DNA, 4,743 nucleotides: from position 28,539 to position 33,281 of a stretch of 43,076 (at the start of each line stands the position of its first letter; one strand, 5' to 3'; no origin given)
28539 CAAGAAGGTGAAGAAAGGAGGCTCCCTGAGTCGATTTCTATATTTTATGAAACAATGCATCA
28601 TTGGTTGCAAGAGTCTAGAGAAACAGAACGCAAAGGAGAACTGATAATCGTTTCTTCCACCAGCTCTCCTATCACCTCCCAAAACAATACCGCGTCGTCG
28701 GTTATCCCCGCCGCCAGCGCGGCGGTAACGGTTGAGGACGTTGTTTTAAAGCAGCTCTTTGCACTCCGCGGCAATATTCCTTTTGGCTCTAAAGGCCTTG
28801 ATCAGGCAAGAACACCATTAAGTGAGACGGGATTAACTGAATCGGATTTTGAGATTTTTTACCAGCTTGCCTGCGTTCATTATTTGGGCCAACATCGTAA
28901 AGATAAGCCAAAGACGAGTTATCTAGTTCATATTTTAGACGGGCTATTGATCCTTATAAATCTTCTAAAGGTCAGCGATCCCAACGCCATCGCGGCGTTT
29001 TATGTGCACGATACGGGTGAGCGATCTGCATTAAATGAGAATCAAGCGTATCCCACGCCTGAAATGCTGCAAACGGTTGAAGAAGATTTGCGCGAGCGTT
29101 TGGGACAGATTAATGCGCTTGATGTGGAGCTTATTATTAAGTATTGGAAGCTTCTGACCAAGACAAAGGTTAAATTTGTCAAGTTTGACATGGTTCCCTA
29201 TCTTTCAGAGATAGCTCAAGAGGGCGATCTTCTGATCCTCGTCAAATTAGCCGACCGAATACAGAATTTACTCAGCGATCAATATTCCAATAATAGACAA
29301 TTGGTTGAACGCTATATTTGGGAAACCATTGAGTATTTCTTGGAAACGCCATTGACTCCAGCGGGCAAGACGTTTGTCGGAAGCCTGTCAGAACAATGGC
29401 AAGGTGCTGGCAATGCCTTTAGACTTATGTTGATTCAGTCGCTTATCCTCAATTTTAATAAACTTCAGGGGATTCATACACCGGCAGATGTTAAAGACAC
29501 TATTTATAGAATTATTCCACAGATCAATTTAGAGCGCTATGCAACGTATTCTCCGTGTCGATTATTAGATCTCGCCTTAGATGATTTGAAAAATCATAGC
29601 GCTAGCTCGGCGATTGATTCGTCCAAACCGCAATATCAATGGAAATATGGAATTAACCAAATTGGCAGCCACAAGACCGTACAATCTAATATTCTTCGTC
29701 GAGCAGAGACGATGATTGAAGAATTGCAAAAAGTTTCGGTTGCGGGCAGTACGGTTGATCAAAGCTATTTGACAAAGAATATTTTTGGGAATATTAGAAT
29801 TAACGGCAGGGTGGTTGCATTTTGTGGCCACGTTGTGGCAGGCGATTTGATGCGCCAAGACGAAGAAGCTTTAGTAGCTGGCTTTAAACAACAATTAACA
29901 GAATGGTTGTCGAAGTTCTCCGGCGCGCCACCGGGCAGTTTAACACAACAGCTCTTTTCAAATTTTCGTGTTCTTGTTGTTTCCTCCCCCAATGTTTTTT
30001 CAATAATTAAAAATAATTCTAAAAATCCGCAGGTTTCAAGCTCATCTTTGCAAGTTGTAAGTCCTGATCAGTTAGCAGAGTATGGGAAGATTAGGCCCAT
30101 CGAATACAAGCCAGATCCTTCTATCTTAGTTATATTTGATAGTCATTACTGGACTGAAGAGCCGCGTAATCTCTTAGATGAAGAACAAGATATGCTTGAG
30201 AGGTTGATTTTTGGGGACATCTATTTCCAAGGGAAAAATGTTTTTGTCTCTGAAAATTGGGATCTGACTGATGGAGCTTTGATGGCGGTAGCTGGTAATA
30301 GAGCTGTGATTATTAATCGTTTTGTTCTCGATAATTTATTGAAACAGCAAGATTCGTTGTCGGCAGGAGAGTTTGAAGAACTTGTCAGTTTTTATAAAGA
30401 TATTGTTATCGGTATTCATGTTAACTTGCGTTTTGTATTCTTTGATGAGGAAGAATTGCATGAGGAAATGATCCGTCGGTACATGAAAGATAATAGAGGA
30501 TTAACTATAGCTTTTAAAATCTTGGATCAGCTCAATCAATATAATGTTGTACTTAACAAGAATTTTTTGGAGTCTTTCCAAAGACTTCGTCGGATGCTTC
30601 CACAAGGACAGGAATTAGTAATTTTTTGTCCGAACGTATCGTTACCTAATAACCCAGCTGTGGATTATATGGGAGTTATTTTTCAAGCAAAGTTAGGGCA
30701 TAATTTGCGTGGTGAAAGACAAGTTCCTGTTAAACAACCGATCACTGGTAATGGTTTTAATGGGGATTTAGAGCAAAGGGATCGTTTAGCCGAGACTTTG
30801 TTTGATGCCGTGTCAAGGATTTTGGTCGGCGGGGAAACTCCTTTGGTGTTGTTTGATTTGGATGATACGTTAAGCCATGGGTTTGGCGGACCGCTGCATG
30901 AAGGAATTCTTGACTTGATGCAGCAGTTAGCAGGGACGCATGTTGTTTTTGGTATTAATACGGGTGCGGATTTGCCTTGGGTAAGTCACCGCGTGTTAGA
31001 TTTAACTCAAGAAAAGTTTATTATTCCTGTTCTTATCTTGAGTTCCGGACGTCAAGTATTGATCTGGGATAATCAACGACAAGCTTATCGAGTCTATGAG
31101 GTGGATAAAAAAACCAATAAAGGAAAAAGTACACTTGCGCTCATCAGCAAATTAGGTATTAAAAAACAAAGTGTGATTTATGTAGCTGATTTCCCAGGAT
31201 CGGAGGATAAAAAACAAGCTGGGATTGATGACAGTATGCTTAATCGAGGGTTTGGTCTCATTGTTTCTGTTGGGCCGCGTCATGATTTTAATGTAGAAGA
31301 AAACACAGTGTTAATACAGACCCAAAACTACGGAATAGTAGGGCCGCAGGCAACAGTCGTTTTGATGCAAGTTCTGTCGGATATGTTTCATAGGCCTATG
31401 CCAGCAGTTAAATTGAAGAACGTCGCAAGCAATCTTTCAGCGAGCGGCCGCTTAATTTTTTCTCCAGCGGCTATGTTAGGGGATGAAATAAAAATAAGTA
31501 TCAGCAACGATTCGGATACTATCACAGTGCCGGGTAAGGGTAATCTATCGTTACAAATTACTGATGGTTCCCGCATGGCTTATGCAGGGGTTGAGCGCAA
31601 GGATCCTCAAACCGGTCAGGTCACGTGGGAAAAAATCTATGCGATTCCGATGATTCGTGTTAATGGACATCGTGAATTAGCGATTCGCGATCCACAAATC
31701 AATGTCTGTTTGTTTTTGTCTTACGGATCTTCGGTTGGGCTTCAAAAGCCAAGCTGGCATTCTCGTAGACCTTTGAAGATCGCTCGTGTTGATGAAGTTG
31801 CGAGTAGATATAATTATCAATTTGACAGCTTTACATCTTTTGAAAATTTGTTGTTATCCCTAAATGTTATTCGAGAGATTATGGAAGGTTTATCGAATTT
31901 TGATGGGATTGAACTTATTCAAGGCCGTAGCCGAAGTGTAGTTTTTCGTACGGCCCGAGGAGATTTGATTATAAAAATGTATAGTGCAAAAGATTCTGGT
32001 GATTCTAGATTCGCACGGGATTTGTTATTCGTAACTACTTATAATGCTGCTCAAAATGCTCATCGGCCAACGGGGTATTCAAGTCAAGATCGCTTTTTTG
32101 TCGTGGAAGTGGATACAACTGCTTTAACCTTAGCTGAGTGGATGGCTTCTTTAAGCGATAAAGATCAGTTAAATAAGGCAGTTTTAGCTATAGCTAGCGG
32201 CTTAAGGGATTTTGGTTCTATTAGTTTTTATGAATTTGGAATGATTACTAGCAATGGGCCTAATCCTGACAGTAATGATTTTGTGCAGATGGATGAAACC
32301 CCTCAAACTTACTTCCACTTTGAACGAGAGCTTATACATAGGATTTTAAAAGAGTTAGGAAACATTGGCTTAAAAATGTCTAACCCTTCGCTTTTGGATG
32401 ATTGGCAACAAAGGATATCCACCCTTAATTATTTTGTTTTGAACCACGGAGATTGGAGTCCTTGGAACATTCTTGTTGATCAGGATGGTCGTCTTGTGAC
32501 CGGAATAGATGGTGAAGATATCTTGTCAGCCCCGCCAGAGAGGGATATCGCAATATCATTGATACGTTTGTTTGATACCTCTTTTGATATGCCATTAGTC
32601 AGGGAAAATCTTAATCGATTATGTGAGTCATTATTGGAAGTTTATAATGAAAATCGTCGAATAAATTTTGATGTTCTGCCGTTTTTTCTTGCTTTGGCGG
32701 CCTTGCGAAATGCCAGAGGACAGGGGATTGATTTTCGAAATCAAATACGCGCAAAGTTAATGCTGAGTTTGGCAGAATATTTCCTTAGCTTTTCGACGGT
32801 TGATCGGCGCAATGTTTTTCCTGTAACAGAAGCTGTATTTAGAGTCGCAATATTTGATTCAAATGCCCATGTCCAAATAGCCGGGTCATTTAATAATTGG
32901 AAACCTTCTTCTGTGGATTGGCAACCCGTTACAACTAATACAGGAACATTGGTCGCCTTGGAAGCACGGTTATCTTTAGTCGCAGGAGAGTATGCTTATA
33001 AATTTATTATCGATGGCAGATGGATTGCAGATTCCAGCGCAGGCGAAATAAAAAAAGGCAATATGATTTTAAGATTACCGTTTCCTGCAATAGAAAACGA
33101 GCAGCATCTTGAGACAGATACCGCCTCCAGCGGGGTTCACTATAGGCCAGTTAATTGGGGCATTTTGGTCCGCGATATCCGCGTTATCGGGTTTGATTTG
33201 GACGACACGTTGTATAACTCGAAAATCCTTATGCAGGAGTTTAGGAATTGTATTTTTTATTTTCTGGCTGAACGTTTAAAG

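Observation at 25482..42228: Recurrent ASS-type junction motif at module boundaries in the C-terminal 17 kb: possible linker, docking or processing signal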

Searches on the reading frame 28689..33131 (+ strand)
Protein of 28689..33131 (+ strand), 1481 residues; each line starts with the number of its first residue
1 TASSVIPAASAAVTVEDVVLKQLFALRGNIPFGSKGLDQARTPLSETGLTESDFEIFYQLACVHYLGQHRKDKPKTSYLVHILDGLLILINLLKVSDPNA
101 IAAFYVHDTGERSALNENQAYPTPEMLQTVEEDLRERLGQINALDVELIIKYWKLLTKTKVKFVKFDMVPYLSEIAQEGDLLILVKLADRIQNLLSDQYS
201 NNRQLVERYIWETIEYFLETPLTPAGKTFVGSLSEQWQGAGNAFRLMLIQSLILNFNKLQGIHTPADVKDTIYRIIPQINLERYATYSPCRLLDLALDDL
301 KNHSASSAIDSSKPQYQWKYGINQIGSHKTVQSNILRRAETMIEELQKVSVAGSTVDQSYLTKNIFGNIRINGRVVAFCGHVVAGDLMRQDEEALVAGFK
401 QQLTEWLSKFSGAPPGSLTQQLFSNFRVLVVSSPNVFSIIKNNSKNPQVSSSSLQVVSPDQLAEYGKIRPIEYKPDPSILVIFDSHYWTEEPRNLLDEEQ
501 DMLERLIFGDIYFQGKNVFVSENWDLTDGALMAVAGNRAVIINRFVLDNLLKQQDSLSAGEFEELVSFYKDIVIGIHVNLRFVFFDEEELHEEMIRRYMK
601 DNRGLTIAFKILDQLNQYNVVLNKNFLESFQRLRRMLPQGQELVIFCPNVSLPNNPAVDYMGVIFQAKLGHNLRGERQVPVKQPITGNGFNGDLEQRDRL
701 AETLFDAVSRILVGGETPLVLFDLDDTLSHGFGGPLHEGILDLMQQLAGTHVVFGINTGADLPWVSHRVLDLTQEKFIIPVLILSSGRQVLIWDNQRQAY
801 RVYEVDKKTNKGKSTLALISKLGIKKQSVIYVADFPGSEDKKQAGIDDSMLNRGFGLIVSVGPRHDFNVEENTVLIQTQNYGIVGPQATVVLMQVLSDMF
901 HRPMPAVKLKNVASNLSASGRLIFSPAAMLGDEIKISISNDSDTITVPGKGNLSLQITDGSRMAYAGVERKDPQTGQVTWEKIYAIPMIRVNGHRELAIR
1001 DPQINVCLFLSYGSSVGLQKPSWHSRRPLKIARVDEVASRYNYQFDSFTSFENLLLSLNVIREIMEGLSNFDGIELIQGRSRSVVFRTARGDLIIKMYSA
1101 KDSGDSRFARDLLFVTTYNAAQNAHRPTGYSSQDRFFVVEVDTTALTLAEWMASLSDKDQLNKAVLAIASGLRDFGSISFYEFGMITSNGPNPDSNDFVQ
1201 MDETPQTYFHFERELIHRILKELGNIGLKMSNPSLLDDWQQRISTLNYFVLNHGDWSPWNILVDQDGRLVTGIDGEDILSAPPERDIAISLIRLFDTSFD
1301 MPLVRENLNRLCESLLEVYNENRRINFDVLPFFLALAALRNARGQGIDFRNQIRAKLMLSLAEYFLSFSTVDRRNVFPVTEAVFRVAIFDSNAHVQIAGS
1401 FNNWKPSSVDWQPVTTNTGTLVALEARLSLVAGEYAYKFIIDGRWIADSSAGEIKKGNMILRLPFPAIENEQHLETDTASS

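Call 53: search_solved_structures(query=window:28689-33131:+, max_evalue=0.01)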
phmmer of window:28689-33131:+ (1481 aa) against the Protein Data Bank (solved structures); distinct sequences matched with E-value up to 0.01: 15.
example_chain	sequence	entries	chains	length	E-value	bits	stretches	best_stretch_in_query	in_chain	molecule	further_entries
4yef_A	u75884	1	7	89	0.00021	21.9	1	1392-1451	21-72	5'-AMP-activated protein kinase subunit beta-1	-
2f15_A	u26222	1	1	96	0.00021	21.9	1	1390-1451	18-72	5'-AMP-activated protein kinase, beta-2 subunit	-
2lu3_A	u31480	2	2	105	0.00021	21.9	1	1390-1451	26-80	5'-AMP-activated protein kinase subunit beta-2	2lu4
1z0n_A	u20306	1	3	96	0.00022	21.9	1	1392-1451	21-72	5'-AMP-activated protein kinase, beta-1 subunit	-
1z0m_A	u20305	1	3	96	0.00022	21.8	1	1392-1451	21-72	5'-AMP-activated protein kinase, beta-1 subunit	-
4y0g_A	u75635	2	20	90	0.00023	21.8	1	1391-1451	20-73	5'-AMP-activated protein kinase subunit beta-2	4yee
6b2e_B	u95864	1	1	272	0.0011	19.6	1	1390-1451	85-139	5'-AMP-activated protein kinase subunit beta-2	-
6e4t_B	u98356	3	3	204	0.0011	19.6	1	1392-1451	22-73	5'-AMP-activated protein kinase subunit beta-1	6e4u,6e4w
4qfg_B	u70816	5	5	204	0.0011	19.5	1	1392-1451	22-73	5'-AMP-activated protein kinase subunit beta-1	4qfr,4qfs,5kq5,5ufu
7jhg_B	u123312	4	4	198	0.0013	19.3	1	1392-1451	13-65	5'-AMP-activated protein kinase subunit beta-2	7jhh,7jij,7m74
4rer_B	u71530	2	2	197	0.0014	19.2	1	1392-1451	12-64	5'-AMP-activated protein kinase subunit beta-2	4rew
6c9f_B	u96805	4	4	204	0.0015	19.1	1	1392-1451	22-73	5'-AMP-activated protein kinase subunit beta-1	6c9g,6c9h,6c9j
5t5t_B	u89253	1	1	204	0.0015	19.1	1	1392-1451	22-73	5'-AMP-activated protein kinase subunit beta-1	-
4zhx_B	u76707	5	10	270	0.0021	18.6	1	1392-1451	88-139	5'-AMP-activated protein kinase subunit beta-1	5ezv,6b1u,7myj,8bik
4cfe_B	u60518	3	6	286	0.0023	18.5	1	1392-1451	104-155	5'-AMP-ACTIVATED PROTEIN KINASE SUBUNIT BETA-1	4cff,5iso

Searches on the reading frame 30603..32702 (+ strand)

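Call 21: search_protein_families(library=pfam, proteins=[window:30603-32702:+], max_evalue=1)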
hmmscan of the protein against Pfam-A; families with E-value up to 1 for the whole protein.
window:30603-32702:+ (700 aa): 1 family
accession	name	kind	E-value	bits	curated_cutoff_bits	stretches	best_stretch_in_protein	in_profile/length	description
PF01636.29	APH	-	1.2e-06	28.9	23.2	1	608-674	165-230/239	Phosphotransferase enzyme family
